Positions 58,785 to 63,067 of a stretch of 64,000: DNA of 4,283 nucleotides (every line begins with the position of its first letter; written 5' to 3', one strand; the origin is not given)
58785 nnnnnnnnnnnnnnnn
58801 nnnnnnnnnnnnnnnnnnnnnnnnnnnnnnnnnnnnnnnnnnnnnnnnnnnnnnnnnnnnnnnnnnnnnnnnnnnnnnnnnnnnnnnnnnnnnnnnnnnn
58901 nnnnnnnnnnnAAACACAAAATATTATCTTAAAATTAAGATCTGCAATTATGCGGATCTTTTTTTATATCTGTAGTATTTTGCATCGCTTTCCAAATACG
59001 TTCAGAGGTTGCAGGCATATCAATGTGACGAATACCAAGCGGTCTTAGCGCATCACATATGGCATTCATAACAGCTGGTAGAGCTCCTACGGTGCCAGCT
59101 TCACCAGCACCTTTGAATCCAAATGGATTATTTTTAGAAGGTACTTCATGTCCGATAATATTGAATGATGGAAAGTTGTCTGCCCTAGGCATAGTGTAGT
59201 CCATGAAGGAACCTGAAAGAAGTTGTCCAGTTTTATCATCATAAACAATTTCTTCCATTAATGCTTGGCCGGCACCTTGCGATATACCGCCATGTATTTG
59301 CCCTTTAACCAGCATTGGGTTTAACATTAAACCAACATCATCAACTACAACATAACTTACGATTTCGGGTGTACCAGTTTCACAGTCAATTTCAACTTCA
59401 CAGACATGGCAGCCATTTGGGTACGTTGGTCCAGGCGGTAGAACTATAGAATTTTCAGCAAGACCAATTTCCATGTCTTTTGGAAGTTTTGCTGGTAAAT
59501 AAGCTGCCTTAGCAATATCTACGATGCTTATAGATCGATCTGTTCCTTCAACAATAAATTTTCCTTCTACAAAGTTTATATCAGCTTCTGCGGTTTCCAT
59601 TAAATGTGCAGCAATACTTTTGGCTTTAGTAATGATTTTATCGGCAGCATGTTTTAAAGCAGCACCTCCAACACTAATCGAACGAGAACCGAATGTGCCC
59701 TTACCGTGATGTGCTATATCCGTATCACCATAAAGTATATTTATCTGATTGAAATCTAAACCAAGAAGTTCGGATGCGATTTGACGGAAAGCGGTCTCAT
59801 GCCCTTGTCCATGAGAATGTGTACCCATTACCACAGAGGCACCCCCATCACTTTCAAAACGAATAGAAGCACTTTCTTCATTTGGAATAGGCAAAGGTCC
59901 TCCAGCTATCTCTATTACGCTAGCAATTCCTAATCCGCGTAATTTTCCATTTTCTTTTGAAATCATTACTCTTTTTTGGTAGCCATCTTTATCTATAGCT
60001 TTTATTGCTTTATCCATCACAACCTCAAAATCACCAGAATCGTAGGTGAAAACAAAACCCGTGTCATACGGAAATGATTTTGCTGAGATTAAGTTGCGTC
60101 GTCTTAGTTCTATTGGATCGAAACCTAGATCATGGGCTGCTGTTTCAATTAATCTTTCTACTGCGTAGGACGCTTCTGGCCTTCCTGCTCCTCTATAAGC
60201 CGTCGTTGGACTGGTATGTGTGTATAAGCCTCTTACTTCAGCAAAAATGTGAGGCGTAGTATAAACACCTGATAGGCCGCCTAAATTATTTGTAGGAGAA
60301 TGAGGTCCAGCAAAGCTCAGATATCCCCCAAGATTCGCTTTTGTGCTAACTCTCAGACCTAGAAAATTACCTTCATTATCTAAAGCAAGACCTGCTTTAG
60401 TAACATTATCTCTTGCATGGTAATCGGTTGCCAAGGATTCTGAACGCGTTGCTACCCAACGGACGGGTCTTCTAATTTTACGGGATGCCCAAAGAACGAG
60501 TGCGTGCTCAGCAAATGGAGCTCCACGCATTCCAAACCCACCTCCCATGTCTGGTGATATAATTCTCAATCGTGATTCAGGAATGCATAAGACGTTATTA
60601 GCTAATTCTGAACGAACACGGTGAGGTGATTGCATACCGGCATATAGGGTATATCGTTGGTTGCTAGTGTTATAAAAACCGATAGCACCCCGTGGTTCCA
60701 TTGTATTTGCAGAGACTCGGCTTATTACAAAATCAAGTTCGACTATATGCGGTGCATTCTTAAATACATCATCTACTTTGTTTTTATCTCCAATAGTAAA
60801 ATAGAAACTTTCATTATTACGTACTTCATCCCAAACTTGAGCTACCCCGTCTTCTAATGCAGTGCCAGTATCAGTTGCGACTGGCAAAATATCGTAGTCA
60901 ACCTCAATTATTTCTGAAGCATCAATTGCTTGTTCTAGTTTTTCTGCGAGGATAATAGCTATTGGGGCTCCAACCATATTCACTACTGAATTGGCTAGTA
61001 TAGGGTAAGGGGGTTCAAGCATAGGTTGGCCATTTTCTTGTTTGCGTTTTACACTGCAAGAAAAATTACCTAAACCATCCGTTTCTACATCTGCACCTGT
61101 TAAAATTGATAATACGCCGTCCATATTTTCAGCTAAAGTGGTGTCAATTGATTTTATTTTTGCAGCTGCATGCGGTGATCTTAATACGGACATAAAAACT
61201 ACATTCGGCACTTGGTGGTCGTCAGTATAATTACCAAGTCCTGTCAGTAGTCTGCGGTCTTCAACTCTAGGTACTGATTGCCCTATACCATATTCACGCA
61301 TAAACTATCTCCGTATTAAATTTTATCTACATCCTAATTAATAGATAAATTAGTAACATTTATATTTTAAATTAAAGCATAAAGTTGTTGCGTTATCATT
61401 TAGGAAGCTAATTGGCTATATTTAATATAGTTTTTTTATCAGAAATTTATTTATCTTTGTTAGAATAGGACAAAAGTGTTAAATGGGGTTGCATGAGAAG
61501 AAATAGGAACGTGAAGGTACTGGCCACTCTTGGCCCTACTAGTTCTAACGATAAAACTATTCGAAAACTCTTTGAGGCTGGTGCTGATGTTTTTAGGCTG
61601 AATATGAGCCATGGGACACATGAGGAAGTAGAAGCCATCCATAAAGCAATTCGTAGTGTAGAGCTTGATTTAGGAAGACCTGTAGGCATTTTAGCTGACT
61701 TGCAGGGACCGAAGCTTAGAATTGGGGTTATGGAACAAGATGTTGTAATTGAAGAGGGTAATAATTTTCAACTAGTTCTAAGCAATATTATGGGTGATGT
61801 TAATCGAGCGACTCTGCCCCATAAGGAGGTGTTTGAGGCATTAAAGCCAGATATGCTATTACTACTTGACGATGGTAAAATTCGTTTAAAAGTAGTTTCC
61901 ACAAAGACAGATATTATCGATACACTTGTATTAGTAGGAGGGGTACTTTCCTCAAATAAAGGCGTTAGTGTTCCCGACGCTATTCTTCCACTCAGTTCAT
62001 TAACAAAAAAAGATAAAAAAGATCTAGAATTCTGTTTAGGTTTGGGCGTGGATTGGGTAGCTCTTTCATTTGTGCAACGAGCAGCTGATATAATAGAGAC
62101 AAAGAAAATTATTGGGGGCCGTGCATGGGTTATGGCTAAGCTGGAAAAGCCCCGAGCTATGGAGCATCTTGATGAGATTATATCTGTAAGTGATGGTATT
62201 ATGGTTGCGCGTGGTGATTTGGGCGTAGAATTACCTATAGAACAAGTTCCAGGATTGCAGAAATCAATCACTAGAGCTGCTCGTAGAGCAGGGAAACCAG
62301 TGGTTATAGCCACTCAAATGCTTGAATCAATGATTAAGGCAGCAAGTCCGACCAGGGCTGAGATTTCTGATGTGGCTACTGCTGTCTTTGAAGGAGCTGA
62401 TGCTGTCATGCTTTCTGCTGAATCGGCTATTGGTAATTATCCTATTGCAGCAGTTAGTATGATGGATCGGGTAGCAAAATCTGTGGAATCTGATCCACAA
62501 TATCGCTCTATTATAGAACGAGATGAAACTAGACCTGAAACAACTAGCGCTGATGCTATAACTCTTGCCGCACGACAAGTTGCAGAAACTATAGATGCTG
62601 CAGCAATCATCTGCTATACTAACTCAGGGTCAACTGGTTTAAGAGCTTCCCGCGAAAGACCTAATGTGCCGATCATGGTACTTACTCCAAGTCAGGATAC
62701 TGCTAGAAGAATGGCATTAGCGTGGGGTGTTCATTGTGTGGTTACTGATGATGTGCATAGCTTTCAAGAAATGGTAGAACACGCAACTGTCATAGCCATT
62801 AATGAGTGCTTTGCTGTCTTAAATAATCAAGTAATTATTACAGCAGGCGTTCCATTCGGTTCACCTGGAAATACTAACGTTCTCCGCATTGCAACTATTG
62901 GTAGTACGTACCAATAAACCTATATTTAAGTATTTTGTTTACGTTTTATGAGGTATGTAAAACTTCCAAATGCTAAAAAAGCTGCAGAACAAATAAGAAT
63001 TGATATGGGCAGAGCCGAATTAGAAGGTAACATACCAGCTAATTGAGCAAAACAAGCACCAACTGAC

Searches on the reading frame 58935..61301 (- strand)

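Call 54: search_protein_families(library=ncbifam, proteins=[window:58935-61301:-], max_evalue=1e-10)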
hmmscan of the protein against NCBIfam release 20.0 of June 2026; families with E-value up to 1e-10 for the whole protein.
window:58935-61301:- (788 aa): 13 families
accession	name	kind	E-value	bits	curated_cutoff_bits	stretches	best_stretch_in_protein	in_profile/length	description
NF041018.1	glyceraldDH_alpha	equivalog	7.1e-174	580.1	790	1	6-770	3-741/741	glyceraldehyde dehydrogenase subunit alpha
TIGR02416.1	CO_dehy_Mo_lg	equivalog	1.4e-161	539.4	991.15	1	14-772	1-770/770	aerobic carbon-monoxide dehydrogenase large subunit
NF040766.1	CODH_aero_grp5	exception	8.8e-151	503.7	950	1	6-771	5-783/785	aerobic carbon-monoxide dehydrogenase large subunit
NF043082.1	XdhA_XDHase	equivalog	8.4e-111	371.4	780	1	6-776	1-755/758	xanthine dehydrogenase subunit XdhA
NF007426.0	PRK09970.1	equivalog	3.6e-106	356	916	1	5-775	5-757/761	xanthine dehydrogenase molybdenum-binding subunit XdhA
TIGR03194.1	4hydrxCoA_A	equivalog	1.2e-105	354.7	994.55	1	10-773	1-746/746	4-hydroxybenzoyl-CoA reductase subunit alpha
TIGR03196.1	pucD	equivalog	1.7e-80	271.5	783.65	1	5-752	2-740/763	xanthine dehydrogenase subunit D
NF045668.1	pterin_aldehy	equivalog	4.2e-72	243.5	1100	1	7-774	176-905/905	molybdopterin-dependent aldehyde oxidoreductase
TIGR03313.1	Se_sel_red_Mo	hypoth_equivalog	1.7e-61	208.1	1101.9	1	170-773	361-949/951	molybdopterin-dependent oxidoreductase Mo/Fe-S-binding subunit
TIGR02965.1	xanthine_xdhB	equivalog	2e-61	208.1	849.5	1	17-775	12-756/758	xanthine dehydrogenase molybdopterin binding subunit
NF041671.1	peri_hyde_PaoC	equivalog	2.9e-60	204.5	1180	1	6-775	18-733/735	aldehyde oxidoreductase molybdenum-binding subunit PaoC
TIGR03311.1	Se_dep_XDH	equivalog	5.5e-58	196.8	830.45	1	6-562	162-680/848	selenium-dependent xanthine dehydrogenase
TIGR02969.1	mam_aldehyde_ox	subfamily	3.6e-29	100.9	1912.3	1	6-757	576-1288/1330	aldehyde oxidase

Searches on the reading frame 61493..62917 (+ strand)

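Call 54: search_protein_families(library=ncbifam, proteins=[window:61493-62917:+], max_evalue=1e-10)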
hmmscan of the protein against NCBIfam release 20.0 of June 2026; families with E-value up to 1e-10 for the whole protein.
window:61493-62917:+ (474 aa): 7 families
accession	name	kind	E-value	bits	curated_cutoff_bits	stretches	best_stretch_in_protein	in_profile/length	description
NF004886.0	PRK06247.1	subfamily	9.9e-205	680.7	623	1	1-471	1-472/476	pyruvate kinase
NF004978.0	PRK06354.1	subfamily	8.1e-150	500.1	462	1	3-471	6-480/590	pyruvate kinase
NF004491.0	PRK05826.1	subfamily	6.2e-148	493.2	432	1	3-470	3-476/477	pyruvate kinase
TIGR01064.1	pyruv_kin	equivalog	1.2e-142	475.8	306.4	1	5-469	1-476/476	pyruvate kinase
NF006664.0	PRK09206.1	equivalog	1.4e-101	340.3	686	1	6-466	3-467/470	pyruvate kinase PykF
NF005234.0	PRK06739.1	equivalog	1.5e-82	277.3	564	1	10-331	6-328/352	pyruvate kinase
NF011314.0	PRK14725.1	equivalog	7.6e-54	183.1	642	2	109-334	365-596/614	pyruvate kinase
